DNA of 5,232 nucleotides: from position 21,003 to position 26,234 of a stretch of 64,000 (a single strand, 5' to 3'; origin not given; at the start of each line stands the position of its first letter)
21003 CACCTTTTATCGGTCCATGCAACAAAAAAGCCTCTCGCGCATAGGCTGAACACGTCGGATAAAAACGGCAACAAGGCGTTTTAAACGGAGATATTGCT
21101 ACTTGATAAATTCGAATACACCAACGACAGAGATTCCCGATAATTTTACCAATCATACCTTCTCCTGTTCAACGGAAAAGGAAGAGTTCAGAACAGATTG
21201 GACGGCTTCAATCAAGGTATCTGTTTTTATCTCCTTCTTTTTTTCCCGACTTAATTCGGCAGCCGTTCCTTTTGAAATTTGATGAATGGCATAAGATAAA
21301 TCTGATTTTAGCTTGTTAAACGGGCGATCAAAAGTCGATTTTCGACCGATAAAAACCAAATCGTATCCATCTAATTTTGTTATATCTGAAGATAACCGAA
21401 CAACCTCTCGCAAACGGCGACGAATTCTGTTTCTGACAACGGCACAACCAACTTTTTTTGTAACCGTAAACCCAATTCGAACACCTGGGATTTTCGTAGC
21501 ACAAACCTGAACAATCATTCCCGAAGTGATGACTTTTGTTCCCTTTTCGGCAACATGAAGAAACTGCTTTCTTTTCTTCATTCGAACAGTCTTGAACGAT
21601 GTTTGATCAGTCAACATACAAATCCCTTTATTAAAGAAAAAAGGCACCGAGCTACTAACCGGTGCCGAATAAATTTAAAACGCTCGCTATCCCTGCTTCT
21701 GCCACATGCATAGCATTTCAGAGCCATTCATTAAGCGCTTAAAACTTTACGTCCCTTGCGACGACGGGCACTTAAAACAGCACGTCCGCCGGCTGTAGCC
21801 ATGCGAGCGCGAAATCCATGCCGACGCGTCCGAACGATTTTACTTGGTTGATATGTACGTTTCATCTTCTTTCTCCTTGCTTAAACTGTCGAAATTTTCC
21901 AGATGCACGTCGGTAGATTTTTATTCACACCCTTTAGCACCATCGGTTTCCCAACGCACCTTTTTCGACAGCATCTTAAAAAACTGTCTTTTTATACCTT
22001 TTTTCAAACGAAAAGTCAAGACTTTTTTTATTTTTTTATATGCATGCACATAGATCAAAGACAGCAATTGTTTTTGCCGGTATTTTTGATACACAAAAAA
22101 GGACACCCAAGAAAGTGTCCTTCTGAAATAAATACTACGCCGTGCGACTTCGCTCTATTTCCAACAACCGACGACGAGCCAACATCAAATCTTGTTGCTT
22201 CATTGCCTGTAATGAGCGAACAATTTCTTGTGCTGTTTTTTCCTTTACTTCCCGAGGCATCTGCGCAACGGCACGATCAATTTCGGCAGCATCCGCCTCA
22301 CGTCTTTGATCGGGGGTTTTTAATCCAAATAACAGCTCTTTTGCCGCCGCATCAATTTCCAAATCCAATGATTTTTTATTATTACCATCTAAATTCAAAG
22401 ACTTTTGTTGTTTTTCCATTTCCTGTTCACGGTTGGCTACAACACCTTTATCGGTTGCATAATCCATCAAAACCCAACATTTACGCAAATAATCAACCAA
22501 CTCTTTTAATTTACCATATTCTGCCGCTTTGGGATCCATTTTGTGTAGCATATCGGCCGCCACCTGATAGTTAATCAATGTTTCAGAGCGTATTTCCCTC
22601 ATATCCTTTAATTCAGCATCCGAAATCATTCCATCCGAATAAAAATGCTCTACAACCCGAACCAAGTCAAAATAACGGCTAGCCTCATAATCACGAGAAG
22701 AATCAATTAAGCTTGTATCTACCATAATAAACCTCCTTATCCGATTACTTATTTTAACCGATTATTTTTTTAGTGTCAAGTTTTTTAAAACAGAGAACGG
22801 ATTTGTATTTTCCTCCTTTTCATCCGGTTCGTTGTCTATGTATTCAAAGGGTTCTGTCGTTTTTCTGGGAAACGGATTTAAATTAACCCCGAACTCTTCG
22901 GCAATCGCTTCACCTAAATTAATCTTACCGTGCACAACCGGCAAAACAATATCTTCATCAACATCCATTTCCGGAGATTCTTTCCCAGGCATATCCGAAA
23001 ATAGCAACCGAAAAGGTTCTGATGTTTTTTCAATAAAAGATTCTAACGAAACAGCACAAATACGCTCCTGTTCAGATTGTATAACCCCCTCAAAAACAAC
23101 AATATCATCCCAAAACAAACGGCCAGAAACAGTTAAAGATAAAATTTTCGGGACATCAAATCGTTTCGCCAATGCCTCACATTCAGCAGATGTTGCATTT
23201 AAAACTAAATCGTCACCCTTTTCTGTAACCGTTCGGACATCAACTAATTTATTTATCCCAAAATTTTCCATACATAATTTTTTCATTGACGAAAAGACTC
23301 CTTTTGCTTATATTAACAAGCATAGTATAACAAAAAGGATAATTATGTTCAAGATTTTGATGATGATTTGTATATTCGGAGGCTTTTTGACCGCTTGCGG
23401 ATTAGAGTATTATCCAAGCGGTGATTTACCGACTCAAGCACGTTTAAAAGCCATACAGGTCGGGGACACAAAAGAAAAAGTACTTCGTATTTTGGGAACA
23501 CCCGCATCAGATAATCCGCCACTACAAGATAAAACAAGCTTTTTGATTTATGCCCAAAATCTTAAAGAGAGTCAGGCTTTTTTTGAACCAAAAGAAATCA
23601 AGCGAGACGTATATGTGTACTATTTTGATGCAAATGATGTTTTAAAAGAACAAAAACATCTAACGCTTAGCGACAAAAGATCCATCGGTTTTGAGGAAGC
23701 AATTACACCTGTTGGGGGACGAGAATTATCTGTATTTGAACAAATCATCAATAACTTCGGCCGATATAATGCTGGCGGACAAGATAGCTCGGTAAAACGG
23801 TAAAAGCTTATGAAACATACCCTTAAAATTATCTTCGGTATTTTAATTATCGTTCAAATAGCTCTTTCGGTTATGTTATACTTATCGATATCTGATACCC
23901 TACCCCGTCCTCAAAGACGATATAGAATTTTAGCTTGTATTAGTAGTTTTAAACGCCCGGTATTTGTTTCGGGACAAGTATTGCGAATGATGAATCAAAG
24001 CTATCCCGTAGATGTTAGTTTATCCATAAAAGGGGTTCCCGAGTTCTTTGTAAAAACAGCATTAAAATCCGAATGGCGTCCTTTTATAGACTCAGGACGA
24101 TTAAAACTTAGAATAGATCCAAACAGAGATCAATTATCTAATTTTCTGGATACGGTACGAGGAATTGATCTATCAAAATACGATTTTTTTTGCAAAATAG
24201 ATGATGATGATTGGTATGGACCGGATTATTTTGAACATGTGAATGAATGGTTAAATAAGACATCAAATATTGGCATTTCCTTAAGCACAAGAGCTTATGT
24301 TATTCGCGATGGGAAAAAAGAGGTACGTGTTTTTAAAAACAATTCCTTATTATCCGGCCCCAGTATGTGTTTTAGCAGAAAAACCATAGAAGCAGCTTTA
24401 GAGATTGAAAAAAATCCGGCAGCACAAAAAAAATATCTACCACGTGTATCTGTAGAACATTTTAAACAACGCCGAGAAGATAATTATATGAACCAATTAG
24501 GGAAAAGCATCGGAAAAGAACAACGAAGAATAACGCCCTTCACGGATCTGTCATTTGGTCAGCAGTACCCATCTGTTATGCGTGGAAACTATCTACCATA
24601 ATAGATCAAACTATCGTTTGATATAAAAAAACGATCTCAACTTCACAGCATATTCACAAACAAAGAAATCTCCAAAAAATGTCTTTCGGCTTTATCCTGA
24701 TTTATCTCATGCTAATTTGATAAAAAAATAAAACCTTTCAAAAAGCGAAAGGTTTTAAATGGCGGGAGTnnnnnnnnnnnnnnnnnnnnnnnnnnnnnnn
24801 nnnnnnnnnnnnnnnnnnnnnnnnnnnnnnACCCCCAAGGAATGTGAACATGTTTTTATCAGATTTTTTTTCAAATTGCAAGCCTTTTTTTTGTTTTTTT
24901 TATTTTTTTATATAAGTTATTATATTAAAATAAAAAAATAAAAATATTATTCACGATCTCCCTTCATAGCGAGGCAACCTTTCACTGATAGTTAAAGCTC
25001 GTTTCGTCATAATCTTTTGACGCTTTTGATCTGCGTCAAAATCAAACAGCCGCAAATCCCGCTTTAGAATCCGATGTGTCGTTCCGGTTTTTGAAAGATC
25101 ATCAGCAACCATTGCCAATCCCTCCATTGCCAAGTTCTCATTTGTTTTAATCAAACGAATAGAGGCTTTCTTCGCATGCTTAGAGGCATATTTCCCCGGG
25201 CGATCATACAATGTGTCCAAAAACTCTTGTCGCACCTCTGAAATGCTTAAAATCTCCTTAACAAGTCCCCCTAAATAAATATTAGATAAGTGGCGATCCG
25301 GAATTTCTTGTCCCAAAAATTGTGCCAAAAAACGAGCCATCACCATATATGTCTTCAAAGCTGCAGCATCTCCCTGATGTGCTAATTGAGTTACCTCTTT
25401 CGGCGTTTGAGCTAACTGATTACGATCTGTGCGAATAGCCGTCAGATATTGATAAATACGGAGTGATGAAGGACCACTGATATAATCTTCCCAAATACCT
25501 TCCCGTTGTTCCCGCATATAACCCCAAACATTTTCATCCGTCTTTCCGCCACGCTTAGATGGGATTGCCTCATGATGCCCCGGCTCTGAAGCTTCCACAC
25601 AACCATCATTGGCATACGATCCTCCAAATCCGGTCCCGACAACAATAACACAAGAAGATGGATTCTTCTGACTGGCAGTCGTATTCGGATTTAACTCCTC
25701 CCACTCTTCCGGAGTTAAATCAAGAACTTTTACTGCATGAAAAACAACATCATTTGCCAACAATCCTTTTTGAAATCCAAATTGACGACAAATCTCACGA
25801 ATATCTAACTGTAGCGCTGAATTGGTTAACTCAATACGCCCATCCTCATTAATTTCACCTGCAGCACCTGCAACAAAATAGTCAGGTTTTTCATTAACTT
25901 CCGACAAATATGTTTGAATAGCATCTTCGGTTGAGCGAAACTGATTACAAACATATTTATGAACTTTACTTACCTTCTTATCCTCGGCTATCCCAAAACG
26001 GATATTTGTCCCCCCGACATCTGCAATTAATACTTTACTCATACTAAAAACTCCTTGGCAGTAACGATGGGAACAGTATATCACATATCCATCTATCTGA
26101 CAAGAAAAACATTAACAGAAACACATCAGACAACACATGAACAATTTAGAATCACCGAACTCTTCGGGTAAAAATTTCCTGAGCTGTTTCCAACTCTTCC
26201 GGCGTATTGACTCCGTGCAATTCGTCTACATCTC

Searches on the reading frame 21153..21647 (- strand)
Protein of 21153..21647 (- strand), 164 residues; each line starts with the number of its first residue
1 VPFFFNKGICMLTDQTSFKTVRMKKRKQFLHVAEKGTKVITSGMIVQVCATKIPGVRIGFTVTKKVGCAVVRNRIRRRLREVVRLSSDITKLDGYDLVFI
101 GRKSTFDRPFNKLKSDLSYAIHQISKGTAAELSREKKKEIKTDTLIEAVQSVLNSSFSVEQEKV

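Call 74: search_protein_families(library=pfam, proteins=[window:21153-21647:-], max_evalue=0.0001)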
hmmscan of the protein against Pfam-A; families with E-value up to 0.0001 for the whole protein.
window:21153-21647:- (164 aa): 1 family
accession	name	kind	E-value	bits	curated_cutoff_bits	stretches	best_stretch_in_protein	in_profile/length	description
PF00825.24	Ribonuclease_P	-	2e-23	82.9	22.3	1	19-124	3-108/109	Ribonuclease P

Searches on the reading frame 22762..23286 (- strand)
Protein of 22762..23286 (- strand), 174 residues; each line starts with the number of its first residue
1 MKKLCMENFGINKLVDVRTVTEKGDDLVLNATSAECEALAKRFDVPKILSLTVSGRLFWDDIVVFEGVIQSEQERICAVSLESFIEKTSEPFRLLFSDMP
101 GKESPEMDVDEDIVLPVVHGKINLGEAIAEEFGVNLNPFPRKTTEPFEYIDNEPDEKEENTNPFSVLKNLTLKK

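Call 74: search_protein_families(library=pfam, proteins=[window:22762-23286:-], max_evalue=0.0001)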
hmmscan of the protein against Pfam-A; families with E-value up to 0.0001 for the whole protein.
window:22762-23286:- (174 aa): 1 family
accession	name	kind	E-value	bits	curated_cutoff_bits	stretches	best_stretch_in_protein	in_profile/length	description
PF02620.22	YceD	-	8.2e-10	39.2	33.2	1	69-170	5-118/119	Large ribosomal RNA subunit accumulation protein YceD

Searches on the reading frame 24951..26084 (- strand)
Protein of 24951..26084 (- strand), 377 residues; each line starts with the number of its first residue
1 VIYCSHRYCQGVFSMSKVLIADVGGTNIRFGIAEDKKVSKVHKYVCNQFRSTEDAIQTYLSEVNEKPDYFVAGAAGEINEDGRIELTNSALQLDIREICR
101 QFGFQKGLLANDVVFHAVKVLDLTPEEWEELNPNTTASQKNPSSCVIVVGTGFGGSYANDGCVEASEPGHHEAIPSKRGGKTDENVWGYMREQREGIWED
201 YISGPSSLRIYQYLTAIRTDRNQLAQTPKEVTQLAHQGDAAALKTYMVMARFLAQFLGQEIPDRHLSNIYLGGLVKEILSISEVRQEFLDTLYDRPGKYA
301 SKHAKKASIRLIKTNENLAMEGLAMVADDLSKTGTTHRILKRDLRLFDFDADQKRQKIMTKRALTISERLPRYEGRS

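Call 26: search_protein_families(library=pfam, proteins=[window:24951-26084:-], max_evalue=0.00001)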
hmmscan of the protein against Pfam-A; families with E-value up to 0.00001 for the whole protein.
window:24951-26084:- (377 aa): 2 families
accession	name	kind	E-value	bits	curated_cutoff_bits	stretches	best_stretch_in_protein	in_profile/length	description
PF02685.22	Glucokinase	-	4.5e-31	108.5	22.1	1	19-327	1-311/314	Glucokinase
PF00480.26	ROK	-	2.8e-08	34.1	22.9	1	22-301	5-271/294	ROK family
